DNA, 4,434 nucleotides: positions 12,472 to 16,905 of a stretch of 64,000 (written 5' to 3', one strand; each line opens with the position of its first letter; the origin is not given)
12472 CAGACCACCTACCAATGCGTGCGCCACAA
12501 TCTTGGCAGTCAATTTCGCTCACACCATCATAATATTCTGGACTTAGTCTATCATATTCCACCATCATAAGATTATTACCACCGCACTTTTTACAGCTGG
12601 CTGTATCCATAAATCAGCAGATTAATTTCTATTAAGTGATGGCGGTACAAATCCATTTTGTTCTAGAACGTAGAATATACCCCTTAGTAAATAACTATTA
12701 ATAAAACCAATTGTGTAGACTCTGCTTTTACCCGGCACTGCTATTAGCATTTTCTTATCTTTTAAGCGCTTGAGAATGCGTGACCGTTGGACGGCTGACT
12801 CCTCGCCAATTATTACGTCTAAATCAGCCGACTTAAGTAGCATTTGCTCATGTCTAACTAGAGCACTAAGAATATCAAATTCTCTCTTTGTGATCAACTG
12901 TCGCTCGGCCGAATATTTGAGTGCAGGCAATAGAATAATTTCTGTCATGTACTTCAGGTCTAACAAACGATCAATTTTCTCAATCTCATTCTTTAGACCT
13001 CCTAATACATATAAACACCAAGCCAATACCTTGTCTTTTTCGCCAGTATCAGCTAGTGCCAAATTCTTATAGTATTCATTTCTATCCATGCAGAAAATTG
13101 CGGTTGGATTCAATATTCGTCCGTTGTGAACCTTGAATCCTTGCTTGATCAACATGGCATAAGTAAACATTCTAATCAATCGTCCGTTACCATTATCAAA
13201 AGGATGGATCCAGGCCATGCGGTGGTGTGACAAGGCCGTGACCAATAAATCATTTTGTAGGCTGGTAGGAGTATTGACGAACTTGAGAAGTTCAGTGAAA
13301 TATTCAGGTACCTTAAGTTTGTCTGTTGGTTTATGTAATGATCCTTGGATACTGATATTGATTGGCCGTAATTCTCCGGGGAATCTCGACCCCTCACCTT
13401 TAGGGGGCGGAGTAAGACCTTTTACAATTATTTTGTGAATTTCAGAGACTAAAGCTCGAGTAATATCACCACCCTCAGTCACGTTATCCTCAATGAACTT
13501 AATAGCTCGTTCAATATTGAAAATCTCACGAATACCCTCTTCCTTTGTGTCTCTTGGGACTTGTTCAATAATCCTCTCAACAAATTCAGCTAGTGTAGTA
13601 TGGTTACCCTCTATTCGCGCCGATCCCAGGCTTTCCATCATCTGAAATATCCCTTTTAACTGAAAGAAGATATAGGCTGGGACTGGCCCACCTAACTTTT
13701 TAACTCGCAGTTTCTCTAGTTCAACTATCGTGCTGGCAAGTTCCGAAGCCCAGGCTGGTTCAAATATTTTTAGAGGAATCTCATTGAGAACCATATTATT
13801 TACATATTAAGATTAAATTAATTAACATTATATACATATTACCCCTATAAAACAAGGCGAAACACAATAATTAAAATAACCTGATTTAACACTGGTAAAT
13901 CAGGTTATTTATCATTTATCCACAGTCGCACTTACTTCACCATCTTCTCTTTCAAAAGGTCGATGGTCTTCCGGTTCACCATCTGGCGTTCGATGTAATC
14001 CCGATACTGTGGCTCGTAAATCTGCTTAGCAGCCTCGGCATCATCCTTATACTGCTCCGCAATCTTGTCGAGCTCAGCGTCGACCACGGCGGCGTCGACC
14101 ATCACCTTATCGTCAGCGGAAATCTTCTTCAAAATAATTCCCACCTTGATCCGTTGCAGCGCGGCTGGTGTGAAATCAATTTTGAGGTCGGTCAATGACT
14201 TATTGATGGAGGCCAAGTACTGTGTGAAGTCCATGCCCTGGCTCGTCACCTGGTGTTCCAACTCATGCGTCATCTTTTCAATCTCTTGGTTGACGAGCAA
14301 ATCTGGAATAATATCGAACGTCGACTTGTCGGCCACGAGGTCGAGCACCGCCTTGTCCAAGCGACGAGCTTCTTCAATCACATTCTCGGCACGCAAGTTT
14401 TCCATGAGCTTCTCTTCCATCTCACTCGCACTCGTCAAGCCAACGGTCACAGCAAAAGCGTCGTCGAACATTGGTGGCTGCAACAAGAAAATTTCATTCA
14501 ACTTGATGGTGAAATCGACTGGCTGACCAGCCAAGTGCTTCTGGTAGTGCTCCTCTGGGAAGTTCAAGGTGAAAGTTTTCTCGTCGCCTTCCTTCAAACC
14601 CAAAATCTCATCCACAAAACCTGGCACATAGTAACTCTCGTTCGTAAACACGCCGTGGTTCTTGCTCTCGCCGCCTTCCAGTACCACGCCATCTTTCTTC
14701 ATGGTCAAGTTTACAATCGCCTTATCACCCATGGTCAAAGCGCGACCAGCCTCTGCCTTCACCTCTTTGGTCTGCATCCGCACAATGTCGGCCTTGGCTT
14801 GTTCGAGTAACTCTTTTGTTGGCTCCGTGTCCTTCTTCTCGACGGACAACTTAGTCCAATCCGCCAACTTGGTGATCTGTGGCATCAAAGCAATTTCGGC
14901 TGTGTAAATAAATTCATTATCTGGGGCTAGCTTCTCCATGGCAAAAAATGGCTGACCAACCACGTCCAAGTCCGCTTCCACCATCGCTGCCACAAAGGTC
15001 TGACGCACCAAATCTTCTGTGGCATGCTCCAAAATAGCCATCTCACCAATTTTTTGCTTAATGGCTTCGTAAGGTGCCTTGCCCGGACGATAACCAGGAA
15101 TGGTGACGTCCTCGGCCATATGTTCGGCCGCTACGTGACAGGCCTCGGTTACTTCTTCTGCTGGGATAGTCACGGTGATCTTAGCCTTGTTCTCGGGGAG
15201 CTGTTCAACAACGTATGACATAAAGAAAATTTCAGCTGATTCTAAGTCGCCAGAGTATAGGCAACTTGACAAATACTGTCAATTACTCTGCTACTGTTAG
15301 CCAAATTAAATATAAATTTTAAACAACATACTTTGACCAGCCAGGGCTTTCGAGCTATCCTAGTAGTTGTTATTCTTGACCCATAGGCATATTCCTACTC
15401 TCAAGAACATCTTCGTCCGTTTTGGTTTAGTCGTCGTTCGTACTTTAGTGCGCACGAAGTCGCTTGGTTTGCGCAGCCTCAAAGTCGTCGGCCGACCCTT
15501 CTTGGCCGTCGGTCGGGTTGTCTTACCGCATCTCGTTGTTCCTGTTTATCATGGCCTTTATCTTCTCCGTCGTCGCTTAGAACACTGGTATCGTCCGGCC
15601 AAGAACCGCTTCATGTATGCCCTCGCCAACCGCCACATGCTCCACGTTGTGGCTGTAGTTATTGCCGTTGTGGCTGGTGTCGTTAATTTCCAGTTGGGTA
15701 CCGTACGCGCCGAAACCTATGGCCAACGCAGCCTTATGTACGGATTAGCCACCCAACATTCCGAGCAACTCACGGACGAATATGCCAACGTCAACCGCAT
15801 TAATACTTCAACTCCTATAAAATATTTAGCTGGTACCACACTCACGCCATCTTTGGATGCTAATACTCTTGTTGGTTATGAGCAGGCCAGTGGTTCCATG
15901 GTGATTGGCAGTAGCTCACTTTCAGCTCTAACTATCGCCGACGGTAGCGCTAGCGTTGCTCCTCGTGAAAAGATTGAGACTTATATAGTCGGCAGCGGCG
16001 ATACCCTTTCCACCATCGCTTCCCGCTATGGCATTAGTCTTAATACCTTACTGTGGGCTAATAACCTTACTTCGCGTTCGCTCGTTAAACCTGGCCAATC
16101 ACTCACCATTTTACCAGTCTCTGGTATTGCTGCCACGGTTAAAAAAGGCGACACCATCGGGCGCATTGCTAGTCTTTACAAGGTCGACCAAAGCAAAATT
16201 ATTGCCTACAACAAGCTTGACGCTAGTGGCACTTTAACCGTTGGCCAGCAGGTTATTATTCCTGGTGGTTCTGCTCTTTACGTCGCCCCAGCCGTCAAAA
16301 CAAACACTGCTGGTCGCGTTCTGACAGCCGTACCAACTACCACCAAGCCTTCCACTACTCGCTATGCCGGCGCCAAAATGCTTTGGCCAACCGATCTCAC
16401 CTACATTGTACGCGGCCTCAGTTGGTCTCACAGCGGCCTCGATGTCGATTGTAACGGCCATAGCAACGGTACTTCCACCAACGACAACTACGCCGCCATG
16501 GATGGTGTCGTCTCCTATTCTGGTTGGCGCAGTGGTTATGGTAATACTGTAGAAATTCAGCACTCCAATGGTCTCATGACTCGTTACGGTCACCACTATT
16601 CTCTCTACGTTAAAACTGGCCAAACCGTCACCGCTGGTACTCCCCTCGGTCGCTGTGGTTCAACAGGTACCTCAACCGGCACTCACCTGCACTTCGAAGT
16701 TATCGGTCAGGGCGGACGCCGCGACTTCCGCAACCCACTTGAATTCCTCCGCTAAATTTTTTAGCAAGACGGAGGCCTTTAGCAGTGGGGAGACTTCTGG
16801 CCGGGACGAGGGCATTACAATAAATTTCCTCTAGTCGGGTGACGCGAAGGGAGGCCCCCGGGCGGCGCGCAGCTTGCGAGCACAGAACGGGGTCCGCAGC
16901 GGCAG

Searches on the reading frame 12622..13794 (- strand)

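Call 37: search_protein_families(library=pfam, proteins=[window:12622-13794:-], max_evalue=0.001)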
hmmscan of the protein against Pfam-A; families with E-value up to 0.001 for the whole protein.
window:12622-13794:- (390 aa): 1 family
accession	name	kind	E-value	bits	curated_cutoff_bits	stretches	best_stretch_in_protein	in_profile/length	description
PF02661.23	Fic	-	3.5e-12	47.4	24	1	111-215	2-93/93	Fic/DOC family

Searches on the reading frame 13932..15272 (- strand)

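Call 37: search_protein_families(library=pfam, proteins=[window:13932-15272:-], max_evalue=0.001)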
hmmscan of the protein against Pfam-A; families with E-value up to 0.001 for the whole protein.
window:13932-15272:- (446 aa): 3 families
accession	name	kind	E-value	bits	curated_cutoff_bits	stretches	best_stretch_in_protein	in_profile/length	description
PF05697.18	Trigger_N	-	1.3e-30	107.1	22.2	1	18-159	1-140/144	Bacterial trigger factor protein (TF)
PF05698.19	Trigger_C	-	8.4e-23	81.6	22.7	1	284-442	4-162/162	Bacterial trigger factor protein (TF) C-terminus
PF00254.34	FKBP_C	-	0.00012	22.8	21.1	1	180-258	6-93/94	FKBP-type peptidyl-prolyl cis-trans isomerase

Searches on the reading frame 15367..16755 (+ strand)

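Call 37: search_protein_families(library=pfam, proteins=[window:15367-16755:+], max_evalue=0.001)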
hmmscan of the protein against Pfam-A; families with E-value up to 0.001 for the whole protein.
window:15367-16755:+ (462 aa): 4 families
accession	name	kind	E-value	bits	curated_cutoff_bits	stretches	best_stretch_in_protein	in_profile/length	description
PF01476.26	LysM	-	2.8e-26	91.6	20.9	2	206-248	1-42/43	LysM domain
PF01551.29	Peptidase_M23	-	6.4e-26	90.8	28.7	1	373-450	15-92/96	Peptidase family M23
PF23473.1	LysM3_LYK4_5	-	3.9e-11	43.3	29.3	1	205-238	4-37/48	LYK4/5 LysM3 domain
PF23446.1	LysM1_NFP_LYK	-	6.5e-08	33.8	36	0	262-299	16-54/60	NFP/LYK LysM1 domain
